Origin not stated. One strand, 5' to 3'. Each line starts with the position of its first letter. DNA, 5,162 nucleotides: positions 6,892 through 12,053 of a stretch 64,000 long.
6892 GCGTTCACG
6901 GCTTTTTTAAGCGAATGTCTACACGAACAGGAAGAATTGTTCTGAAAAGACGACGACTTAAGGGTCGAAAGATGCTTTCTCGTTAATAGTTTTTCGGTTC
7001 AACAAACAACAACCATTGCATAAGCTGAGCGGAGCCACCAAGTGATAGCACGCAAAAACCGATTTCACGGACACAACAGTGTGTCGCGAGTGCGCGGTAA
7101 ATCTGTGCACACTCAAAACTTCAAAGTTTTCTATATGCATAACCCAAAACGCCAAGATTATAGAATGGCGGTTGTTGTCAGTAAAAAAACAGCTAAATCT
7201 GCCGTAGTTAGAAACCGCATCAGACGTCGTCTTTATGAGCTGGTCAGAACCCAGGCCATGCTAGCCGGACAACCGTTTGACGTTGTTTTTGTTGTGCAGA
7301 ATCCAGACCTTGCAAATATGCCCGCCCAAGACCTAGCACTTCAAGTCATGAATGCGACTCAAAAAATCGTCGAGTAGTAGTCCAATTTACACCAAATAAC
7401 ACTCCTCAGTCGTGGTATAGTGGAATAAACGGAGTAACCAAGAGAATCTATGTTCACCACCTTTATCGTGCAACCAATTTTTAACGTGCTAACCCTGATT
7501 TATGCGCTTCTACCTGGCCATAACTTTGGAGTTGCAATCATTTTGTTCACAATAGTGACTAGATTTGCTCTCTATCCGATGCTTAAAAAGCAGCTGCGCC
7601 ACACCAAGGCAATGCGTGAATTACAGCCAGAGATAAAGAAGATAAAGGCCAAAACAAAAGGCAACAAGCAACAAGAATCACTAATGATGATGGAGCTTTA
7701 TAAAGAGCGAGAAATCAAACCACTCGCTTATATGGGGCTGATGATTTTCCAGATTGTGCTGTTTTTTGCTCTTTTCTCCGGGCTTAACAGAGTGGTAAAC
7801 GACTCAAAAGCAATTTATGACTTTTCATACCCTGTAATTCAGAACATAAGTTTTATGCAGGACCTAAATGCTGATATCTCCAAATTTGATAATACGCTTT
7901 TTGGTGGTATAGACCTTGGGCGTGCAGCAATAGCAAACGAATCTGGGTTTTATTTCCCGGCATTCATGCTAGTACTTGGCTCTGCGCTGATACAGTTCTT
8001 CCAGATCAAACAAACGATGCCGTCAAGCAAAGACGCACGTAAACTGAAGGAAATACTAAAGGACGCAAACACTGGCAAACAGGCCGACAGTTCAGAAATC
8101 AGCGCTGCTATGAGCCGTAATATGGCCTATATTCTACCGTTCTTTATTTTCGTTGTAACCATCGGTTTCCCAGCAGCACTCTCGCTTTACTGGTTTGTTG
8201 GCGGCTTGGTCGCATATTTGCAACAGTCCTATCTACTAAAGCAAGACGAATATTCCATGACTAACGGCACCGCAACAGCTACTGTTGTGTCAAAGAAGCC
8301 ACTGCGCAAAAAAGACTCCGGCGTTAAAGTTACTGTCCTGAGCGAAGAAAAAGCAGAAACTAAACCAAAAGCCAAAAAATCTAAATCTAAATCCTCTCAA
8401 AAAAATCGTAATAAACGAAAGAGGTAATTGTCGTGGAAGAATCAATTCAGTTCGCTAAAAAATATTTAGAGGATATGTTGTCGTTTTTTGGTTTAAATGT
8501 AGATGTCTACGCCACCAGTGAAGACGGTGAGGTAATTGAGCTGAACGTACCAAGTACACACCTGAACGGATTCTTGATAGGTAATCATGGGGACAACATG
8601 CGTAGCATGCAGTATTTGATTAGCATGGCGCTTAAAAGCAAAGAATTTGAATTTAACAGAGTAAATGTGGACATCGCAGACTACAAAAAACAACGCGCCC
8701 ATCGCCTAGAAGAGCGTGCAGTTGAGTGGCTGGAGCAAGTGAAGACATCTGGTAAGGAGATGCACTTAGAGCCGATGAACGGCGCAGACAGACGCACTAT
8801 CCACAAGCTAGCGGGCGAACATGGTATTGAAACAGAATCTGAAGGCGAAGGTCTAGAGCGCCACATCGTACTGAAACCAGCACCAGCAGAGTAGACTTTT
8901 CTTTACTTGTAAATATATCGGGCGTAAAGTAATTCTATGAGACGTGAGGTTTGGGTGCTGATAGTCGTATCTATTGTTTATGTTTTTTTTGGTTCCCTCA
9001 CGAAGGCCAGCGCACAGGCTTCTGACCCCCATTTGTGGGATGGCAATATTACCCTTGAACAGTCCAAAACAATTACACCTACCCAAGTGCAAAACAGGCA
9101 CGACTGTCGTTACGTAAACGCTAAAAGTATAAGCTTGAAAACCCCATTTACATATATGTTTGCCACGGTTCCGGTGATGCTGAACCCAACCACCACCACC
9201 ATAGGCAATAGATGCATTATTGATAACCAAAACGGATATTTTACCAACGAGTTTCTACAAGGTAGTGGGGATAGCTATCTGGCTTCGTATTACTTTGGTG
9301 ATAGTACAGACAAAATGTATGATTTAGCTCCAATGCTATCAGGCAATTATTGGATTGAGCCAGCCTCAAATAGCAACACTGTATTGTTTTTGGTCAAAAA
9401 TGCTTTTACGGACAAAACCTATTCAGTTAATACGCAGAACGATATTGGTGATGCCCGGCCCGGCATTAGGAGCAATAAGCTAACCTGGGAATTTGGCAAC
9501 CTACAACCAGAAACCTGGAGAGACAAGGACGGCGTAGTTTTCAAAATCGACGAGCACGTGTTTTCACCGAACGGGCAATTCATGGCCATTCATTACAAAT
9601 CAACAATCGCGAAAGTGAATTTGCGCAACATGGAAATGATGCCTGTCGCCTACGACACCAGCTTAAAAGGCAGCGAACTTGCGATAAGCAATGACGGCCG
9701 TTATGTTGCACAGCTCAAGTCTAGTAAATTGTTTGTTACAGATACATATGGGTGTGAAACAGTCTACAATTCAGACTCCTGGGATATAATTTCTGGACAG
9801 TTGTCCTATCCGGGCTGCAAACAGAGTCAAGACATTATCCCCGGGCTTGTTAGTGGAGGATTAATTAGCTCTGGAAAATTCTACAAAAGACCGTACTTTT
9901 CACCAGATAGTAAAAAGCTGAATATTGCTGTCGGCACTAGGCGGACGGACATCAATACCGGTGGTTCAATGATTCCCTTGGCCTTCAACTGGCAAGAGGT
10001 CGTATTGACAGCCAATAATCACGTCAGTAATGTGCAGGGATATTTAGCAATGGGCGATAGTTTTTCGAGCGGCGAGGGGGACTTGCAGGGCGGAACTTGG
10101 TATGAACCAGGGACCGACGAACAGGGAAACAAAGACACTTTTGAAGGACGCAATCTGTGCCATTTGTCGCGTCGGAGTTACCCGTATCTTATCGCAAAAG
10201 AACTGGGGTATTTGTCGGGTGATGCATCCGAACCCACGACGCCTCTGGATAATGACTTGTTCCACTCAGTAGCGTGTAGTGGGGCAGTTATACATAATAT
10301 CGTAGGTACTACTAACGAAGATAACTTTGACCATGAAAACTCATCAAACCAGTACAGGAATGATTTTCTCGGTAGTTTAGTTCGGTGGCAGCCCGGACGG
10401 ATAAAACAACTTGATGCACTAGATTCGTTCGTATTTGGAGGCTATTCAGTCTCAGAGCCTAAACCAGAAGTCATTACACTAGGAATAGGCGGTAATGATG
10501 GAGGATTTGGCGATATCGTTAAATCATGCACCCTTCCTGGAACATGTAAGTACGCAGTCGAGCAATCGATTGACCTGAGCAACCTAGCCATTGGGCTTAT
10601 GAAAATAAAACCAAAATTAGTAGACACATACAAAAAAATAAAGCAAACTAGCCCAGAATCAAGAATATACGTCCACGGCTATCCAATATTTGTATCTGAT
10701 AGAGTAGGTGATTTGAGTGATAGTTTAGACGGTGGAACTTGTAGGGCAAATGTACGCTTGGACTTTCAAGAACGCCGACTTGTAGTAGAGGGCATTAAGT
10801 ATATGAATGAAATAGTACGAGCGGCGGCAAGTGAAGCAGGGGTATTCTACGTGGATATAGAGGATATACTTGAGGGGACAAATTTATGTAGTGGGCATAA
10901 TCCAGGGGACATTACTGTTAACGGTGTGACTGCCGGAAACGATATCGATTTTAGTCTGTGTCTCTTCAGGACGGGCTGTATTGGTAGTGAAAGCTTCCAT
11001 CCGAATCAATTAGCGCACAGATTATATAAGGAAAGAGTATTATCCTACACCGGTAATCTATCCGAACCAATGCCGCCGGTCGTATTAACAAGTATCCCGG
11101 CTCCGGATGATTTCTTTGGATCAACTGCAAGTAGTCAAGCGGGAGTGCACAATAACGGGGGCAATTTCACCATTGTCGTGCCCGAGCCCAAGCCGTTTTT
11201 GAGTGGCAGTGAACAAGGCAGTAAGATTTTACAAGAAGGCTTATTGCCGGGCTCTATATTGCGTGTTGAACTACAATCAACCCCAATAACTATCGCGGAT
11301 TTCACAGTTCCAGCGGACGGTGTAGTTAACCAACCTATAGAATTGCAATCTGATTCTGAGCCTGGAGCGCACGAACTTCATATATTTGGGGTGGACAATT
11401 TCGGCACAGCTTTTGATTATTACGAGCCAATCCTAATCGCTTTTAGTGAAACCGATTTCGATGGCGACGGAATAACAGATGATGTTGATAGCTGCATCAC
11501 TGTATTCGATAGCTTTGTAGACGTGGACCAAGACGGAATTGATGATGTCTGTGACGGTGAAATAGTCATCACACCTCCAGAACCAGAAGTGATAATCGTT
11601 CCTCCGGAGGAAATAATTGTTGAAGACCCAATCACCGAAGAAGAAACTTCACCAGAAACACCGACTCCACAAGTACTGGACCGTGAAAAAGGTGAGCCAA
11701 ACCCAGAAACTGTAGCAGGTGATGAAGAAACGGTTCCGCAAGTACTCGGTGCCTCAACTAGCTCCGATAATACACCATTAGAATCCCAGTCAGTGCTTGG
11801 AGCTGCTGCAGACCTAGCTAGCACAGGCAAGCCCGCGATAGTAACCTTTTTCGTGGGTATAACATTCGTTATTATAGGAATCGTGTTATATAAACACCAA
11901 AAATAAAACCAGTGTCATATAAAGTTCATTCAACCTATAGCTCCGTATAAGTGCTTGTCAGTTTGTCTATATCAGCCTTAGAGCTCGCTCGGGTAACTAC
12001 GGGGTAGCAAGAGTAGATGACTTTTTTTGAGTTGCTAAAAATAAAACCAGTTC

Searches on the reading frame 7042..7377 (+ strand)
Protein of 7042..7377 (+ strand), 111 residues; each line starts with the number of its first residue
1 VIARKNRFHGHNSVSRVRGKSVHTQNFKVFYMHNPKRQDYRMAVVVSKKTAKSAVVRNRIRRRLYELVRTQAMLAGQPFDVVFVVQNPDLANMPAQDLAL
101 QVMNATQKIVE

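Call 17: search_protein_families(library=pfam, proteins=[window:7042-7377:+], max_evalue=0.001)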
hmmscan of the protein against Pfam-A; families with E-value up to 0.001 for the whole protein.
window:7042-7377:+ (111 aa): 1 family
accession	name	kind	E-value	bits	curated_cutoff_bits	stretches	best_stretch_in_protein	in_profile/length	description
PF00825.24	Ribonuclease_P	-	1.9e-16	60.5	22.3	1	6-108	5-107/109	Ribonuclease P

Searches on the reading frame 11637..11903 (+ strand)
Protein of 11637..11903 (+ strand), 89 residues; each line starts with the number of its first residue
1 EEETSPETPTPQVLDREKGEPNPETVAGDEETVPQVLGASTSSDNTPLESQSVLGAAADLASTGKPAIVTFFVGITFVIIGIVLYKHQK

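Call 83: find_homologous_proteins(query=A5, max_evalue=0.001)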
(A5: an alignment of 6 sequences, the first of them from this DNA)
Query A5 (6 sequences) (89 aa, profile of the alignment): 8 proteins with E <= 0.001 among 8000 candidates.
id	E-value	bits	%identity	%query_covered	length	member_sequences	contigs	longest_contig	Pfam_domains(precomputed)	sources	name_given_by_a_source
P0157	2.1e-24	103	37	93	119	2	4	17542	-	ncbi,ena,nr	ncbi:hypothetical protein KC992_02725 [Candidatus Saccharibacteria bacterium]|nr:hypothetical protei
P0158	4.4e-21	92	40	93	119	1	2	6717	-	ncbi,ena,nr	ncbi:hypothetical protein KC959_03210 [Candidatus Saccharibacteria bacterium]|nr:hypothetical protei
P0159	5.7e-21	92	33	97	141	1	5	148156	-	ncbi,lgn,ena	-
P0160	3.2e-18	83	58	25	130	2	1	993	-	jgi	jgi:hypothetical protein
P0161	7.9e-14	69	35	82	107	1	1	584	-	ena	-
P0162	8.2e-14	69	46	76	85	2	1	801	-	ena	-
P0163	1.6e-13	68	36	80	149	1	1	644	-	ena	-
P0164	1.4e-12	65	43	81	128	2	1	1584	-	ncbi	-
